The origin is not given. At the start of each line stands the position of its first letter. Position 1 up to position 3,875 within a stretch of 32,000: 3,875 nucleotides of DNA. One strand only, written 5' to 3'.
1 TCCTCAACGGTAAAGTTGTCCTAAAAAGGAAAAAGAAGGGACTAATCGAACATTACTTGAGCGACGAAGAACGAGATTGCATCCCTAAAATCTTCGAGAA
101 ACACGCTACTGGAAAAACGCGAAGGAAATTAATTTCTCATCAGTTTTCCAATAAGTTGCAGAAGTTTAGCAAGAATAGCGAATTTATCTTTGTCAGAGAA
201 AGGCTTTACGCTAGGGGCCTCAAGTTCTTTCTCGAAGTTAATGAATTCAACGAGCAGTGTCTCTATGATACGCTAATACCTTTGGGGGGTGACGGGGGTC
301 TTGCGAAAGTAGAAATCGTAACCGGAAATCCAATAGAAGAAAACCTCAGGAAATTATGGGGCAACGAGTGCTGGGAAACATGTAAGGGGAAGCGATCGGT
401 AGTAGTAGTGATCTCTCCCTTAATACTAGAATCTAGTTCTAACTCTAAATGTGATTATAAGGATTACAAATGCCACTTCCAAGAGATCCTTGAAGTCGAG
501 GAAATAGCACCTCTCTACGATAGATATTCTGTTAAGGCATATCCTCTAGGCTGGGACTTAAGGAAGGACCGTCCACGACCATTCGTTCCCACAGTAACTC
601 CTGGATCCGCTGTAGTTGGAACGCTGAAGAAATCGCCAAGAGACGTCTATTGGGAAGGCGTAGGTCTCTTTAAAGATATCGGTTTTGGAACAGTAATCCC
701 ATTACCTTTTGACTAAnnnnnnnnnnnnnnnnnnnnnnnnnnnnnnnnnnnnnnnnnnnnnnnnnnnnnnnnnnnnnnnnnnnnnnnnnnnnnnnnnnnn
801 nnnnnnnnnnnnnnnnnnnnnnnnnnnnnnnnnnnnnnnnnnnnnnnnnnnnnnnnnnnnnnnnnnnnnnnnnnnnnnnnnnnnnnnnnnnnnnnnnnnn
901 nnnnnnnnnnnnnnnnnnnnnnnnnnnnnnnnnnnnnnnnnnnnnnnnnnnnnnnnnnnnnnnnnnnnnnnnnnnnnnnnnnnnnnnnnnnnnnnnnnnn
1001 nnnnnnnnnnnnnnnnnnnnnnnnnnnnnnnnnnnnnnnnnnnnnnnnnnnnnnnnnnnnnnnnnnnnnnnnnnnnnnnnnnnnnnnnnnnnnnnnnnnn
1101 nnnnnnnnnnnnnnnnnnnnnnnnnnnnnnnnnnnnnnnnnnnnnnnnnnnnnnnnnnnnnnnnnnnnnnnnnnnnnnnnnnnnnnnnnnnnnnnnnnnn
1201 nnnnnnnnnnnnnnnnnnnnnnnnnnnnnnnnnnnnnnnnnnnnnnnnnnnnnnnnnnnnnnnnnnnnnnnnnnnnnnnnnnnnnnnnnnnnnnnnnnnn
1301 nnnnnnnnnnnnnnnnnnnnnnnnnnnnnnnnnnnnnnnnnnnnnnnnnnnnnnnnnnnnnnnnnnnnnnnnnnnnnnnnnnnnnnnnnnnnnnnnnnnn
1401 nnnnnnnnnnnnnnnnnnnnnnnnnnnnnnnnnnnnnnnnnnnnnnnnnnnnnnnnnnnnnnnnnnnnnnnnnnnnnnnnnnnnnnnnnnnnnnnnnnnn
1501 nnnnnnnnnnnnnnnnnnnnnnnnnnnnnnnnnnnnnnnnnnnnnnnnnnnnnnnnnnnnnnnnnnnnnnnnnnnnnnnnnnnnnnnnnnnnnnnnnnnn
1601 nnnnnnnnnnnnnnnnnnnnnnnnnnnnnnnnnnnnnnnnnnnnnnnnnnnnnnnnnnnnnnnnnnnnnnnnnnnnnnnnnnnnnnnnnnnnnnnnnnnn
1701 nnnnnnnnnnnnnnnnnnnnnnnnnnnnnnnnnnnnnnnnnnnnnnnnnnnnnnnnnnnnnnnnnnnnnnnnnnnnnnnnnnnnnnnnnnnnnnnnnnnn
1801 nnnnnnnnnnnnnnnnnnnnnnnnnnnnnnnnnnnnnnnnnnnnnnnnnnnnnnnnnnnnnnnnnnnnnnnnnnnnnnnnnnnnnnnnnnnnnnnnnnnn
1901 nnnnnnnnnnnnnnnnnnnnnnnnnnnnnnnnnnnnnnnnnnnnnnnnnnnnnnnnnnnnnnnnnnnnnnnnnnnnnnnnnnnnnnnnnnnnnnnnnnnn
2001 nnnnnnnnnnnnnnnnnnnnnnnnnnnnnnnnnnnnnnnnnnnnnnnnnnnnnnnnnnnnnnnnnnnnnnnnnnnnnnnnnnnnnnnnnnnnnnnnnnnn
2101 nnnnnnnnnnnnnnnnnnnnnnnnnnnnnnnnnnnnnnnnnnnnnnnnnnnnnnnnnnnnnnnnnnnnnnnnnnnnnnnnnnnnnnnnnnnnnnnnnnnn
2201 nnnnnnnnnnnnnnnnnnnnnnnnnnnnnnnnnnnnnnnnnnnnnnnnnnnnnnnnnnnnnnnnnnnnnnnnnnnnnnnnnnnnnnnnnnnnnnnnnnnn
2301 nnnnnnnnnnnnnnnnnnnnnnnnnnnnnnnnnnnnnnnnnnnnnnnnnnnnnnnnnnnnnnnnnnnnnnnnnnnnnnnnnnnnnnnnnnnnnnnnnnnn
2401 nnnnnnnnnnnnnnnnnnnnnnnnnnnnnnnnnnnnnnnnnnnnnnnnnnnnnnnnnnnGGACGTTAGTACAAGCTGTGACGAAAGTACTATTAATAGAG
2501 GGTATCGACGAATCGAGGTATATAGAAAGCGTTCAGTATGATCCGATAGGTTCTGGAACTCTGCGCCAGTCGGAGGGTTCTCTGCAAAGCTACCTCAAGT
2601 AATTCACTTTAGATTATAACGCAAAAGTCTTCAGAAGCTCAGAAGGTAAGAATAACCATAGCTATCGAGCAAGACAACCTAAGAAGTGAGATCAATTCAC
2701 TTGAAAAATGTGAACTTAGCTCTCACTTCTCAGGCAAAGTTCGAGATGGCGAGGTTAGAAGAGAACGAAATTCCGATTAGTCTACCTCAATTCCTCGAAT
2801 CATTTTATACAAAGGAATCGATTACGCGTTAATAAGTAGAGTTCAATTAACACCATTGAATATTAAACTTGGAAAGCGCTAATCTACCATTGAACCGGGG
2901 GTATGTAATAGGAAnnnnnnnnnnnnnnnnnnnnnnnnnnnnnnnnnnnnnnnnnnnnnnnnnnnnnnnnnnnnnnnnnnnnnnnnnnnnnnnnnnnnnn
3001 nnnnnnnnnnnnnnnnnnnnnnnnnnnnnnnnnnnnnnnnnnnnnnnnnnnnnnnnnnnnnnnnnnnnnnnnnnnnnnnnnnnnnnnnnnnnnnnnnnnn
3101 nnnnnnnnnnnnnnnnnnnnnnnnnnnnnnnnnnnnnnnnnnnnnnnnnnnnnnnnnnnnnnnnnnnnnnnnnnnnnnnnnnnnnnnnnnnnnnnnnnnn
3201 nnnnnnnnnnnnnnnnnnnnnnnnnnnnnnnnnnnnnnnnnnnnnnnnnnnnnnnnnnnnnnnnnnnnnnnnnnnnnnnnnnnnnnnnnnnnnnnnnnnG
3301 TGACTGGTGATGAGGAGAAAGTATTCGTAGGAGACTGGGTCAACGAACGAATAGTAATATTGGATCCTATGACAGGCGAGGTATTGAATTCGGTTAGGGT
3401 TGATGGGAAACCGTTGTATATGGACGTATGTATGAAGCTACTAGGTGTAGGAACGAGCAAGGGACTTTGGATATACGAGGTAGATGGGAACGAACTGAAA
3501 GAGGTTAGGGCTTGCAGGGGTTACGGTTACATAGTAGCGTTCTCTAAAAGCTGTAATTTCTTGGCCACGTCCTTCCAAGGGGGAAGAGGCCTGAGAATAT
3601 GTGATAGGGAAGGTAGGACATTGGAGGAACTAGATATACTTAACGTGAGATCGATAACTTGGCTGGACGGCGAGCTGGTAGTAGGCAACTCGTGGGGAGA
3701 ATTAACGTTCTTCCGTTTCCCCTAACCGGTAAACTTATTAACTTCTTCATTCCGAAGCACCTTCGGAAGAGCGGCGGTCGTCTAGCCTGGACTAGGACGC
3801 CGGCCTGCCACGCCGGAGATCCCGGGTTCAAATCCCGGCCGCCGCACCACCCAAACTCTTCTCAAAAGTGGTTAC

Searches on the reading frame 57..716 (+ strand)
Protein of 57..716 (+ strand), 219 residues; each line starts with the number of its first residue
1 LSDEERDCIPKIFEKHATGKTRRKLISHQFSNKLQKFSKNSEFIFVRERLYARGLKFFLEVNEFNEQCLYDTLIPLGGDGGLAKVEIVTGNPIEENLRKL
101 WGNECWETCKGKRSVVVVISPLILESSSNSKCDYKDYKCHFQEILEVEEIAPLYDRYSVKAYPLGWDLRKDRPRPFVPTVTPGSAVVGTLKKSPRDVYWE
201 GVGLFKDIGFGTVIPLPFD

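Call 9: search_protein_families(library=pfam, proteins=[window:57-716:+], max_evalue=0.001)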
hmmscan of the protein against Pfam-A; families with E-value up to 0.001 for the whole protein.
window:57-716:+ (219 aa): 1 family
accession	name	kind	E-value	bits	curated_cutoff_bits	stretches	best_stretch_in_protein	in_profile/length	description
PF09700.15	Cas_Cmr3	-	0.00053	20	21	1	54-212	204-361/367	CRISPR-associated protein (Cas_Cmr3)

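Call 87: search_protein_families(library=padloc, proteins=[window:57-716:+], max_evalue=0.01)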
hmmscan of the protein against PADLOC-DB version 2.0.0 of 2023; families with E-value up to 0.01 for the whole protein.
window:57-716:+ (219 aa): 6 families
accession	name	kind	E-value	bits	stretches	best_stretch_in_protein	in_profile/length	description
PDLC01207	Cmr3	-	2.1e-07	28.2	1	74-217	200-346/353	"CAS-III-B,CAS-III-C; effector_G5"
PDLC00980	Cmr3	-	6.6e-06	23.9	1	41-184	191-319/357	Cmr3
PDLC01361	Cmr3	-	1e-05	23.8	1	53-184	167-275/308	"CAS-III-B,CAS-III-C; effector_G5"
PDLC00978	Cmr3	-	1e-05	23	1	69-214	203-342/346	CRISPR type III-B/RAMP module-associated protein Cmr3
PDLC01454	Cmr3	-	0.0027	15.3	1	76-213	167-273/278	"CAS-III-B,CAS-III-C; effector_G5"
PDLC01640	Cmr3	-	0.0048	14.8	1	53-214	180-320/324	"CAS-III-B,CAS-III-C; effector_G5"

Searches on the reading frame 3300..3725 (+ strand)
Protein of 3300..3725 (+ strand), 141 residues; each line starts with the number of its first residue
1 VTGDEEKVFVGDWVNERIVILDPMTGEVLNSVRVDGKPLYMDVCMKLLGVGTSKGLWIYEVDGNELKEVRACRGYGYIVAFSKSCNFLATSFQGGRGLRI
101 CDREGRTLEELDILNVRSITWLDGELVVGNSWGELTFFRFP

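Call 9: search_protein_families(library=pfam, proteins=[window:3300-3725:+], max_evalue=0.001)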
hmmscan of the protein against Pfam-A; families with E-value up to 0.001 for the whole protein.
window:3300-3725:+ (141 aa): 0 families

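Call 42: search_protein_families(library=pfam, proteins=[window:3300-3725:+], max_evalue=0.01)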
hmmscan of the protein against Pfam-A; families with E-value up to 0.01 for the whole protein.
window:3300-3725:+ (141 aa): 1 family
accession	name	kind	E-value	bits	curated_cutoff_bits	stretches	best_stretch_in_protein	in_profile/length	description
PF23385.1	Beta-prop_IFT140_2nd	-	0.0036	16.9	27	1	28-69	100-142/319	IFT140 second beta-propeller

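Call 87: search_protein_families(library=padloc, proteins=[window:3300-3725:+], max_evalue=0.01)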
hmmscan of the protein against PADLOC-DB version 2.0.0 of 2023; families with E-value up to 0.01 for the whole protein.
window:3300-3725:+ (141 aa): 0 families
